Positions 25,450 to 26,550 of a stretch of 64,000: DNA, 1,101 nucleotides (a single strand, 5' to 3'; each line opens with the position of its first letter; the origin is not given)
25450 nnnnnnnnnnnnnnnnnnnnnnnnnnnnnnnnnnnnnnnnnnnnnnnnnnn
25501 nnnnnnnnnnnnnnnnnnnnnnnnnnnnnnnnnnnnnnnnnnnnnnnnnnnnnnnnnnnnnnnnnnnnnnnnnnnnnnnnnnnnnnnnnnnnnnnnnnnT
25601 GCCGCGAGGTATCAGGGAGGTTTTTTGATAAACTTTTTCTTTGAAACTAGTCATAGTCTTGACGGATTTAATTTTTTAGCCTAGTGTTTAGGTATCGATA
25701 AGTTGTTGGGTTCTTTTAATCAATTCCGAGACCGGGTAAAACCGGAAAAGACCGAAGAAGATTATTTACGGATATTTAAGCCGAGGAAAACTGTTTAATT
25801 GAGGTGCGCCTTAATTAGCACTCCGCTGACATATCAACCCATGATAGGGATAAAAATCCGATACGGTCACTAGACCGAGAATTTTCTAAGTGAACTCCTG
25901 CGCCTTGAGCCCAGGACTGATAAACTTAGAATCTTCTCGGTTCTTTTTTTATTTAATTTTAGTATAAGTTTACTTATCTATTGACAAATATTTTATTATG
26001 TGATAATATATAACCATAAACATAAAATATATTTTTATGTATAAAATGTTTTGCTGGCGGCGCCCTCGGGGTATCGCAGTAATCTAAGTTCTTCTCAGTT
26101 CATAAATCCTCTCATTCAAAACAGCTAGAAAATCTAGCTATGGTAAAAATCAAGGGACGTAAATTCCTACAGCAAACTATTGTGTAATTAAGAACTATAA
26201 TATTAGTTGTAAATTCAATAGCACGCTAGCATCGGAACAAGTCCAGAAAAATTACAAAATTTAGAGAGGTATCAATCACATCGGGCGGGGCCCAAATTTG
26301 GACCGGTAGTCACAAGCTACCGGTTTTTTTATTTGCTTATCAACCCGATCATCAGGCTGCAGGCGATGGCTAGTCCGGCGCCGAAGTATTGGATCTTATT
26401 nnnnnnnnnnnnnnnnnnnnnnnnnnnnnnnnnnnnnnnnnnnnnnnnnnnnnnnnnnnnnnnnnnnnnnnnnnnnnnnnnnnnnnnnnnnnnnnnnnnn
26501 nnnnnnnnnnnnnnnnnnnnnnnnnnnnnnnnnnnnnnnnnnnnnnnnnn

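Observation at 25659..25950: Candidate ncRNA C: a structured ~255-nt unit ending in a 66-nt compound terminator hairpin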

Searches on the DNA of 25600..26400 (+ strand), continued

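Call 52: search_with_rna_model(model_id=R1, sources=[L114, L115, L116, L117, L118, L119, L120, L121, L122, L123, L124, L125, L126, L127, L128, L129, L130, L131, L132, L133, L134, L135], max_evalue=1)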
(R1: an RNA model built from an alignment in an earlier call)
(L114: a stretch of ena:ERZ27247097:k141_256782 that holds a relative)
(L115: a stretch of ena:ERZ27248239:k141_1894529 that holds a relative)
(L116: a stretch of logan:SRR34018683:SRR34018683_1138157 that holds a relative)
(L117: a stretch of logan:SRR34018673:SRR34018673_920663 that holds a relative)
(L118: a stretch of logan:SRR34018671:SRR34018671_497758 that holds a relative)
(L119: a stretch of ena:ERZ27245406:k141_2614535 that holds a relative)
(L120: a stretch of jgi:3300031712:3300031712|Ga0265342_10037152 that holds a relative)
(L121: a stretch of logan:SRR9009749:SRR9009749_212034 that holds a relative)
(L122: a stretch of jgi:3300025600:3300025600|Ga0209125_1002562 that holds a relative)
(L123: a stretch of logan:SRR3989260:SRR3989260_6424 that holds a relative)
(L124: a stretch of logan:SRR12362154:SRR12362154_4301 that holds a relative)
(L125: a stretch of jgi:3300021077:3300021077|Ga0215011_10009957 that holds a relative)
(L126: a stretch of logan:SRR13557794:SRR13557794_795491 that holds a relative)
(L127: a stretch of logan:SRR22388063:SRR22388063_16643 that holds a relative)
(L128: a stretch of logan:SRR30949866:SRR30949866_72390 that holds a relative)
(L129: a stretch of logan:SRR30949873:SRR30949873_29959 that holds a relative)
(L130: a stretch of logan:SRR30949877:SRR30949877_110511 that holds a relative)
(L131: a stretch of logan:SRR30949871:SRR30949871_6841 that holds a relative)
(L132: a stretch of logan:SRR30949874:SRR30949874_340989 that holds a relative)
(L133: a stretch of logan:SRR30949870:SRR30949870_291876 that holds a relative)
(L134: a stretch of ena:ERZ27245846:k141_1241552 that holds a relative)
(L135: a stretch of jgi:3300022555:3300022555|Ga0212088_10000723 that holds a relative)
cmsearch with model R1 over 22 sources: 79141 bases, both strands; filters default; matches with E-value up to 1: 7.
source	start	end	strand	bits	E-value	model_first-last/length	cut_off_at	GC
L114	151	364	-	200.3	2.3e-50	1-244/244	no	0.42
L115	142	356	-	143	1.4e-35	1-244/244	no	0.4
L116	108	347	-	64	3.3e-15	1-244/244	no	0.37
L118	515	754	-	64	3.3e-15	1-244/244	no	0.37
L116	73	164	+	15.4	0.011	1-244/244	no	0.33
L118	480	571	+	15.4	0.011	1-244/244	no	0.33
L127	1993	2029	-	8.7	0.59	1-244/244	no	0.24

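Call 56: search_with_rna_model(model_id=R1, sources=[window, L001, L114, L115, L116, L004, L016, L010], max_evalue=0.000001, make_alignment=true)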
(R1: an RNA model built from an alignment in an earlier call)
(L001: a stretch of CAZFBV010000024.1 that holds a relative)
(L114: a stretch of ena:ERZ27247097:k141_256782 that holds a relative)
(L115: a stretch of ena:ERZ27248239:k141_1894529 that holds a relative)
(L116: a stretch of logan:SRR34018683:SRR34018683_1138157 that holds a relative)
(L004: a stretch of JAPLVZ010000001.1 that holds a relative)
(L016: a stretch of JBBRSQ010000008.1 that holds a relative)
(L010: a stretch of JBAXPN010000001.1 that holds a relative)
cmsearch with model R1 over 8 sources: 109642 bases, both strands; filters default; matches with E-value up to 0.000001: 8.
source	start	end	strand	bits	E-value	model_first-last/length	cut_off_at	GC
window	25708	25950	+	299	1.2e-75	1-244/244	no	0.42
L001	3325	3566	-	284.6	6e-72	1-244/244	no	0.43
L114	151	364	-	200.3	3.2e-50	1-244/244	no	0.42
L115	142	356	-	143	1.9e-35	1-244/244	no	0.4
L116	108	347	-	64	4.6e-15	1-244/244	no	0.37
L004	2665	2900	-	51.1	9.5e-12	1-244/244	no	0.43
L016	4429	4667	-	49.4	2.6e-11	1-244/244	no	0.36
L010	5330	5626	-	34.7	1.6e-07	1-244/244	no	0.39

Alignment A6: 8 matches aligned to the model, 365 columns, each read 5' to 3' on its own strand. Consensus structure (alignment columns), stored with it:
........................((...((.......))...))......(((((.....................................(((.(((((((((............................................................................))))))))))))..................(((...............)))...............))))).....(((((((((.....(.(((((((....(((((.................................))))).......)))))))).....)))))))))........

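Call 72: build_rna_model(alignment_id=A7, structure=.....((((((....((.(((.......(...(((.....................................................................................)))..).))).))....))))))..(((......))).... )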
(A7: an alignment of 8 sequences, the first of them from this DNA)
Model R2 built from alignment A7 (8 sequences, 161 columns); structure: as given.
model positions 90; base pairs 18; branch points 1; effective number of sequences 3.61; information 0.633 bits per position. Calibrated on 0.2 Mb of random sequence (short: E-values are rough).
structure used (alignment columns):
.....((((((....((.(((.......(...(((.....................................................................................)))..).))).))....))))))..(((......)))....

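Call 73: search_with_rna_model(model_id=R2, sources=[window, L001, L002, L003, L004, L005, L006, L007, L008, L009, L010, L011, L012, L013, L014, L015, L016, L017, L018, L019, L020, L021, L022, L023, L024, L025, L026, L027, L028, L029, L030, L031, L032, L033, L034, L035, L036, L037, L038, L039, L040, L041, L042, L043, L044, L045, L046, L047, L048, L049, L050, L051, L052, L053, L054, L055, L056, L057, L058, L059, L060, L061, L062, L063, L064, L065, L066, L067, L068, L069, L070, L071, L072, L073, L074, L075, L076, L077, L078, L079, L080, L114, L115, L116, L122, L124, L125, L127, L128, L134], max_evalue=5, make_alignment=true)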
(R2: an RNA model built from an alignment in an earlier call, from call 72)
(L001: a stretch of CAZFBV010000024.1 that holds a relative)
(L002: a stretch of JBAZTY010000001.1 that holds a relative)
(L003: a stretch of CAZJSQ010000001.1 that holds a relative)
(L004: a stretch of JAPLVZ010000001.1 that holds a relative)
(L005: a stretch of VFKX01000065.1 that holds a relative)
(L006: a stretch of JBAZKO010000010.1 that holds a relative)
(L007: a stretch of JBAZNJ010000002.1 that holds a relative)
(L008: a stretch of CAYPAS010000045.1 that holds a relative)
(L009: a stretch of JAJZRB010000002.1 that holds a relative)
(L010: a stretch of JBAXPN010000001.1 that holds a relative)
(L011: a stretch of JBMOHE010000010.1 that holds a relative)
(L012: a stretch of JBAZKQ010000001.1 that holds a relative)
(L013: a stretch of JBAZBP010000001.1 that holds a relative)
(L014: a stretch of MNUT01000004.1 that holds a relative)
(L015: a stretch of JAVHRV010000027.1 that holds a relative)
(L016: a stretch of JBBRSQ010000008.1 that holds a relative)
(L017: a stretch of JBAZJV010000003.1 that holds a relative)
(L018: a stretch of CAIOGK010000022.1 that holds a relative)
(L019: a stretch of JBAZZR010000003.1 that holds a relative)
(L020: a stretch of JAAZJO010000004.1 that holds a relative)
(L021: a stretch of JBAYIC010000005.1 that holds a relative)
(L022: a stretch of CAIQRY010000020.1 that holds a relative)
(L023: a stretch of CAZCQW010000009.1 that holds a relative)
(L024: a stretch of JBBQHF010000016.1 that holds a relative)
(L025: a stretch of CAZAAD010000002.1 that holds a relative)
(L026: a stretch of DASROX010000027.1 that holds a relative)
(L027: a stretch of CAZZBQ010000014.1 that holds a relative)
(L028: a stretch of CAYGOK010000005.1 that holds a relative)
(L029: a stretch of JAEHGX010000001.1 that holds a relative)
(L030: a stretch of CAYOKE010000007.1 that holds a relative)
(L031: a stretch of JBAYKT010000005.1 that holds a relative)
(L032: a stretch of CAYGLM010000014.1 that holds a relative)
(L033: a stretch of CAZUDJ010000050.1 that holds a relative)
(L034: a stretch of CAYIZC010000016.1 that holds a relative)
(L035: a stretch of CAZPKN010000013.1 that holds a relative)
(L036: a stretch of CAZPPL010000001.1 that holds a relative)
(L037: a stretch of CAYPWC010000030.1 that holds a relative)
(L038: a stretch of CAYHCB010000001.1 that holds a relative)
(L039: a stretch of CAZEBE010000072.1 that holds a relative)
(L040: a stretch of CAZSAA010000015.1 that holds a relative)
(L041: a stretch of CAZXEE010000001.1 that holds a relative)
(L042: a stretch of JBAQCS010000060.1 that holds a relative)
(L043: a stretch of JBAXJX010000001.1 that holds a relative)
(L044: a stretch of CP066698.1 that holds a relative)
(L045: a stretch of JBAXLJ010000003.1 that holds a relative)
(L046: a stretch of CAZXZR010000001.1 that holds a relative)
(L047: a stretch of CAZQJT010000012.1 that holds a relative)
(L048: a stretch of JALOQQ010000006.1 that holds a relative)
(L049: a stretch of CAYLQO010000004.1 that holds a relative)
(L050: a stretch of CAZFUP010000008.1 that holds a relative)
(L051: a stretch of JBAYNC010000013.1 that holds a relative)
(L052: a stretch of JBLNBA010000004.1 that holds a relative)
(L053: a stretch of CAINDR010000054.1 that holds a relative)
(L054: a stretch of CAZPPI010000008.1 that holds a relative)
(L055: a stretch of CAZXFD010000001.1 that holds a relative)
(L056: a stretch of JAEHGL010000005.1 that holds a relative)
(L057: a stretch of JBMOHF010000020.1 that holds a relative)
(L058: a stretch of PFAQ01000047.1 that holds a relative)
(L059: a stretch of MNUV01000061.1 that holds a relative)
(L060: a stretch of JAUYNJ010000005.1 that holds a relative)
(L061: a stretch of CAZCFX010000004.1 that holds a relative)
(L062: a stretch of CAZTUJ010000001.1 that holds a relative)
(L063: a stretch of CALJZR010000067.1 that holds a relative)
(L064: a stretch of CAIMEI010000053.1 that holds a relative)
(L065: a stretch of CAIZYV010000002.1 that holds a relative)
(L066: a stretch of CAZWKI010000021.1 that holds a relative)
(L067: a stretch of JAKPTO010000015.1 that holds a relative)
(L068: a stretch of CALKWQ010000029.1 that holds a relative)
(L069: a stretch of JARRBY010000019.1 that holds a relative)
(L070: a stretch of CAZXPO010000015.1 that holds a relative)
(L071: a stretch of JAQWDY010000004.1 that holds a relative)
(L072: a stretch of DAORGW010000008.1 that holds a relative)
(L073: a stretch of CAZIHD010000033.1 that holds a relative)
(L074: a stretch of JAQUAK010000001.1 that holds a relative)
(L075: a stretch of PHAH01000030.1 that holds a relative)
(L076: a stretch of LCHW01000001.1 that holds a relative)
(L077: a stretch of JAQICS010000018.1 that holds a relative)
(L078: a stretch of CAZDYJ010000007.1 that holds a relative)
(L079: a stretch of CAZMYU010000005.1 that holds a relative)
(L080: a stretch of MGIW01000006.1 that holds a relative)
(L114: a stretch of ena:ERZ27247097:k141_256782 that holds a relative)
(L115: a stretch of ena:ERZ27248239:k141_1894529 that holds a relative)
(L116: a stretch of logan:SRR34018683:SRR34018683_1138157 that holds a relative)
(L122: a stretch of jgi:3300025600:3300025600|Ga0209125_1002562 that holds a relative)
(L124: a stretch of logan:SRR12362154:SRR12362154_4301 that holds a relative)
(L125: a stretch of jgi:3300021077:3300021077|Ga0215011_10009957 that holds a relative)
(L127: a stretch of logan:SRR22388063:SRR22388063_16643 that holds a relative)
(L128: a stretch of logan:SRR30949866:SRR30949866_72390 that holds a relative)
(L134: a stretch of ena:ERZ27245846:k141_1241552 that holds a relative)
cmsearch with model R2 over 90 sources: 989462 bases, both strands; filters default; matches with E-value up to 5: 9.
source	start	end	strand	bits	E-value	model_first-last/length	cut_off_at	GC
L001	3423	3511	-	91.2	1e-16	1-90/90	no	0.48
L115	219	308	-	89.5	2.5e-16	1-90/90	no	0.39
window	25765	25853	+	87.8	6.1e-16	1-90/90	no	0.4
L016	4515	4619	-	77.3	1.4e-13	1-90/90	no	0.33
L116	177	289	-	76.5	2.1e-13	1-90/90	no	0.4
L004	2756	2844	-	67.2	2.5e-11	1-90/90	no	0.46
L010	5416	5575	-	64.7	9e-11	1-90/90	no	0.43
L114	248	306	-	51.9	6.8e-08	1-90/90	no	0.42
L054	11693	11822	+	18.5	2.1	1-90/90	no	0.33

Alignment A8: 9 matches aligned to the model, 161 columns, each read 5' to 3' on its own strand. Consensus structure (alignment columns), stored with it:
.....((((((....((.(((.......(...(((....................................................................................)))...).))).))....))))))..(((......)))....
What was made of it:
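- However, the compact core model R2 does not recover them with default filters (call 73), so the breadth of the family is uncertain.
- Tried and rejected: The 90-position core model R2 recovered only its eight training sequences with default filters (call 73).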
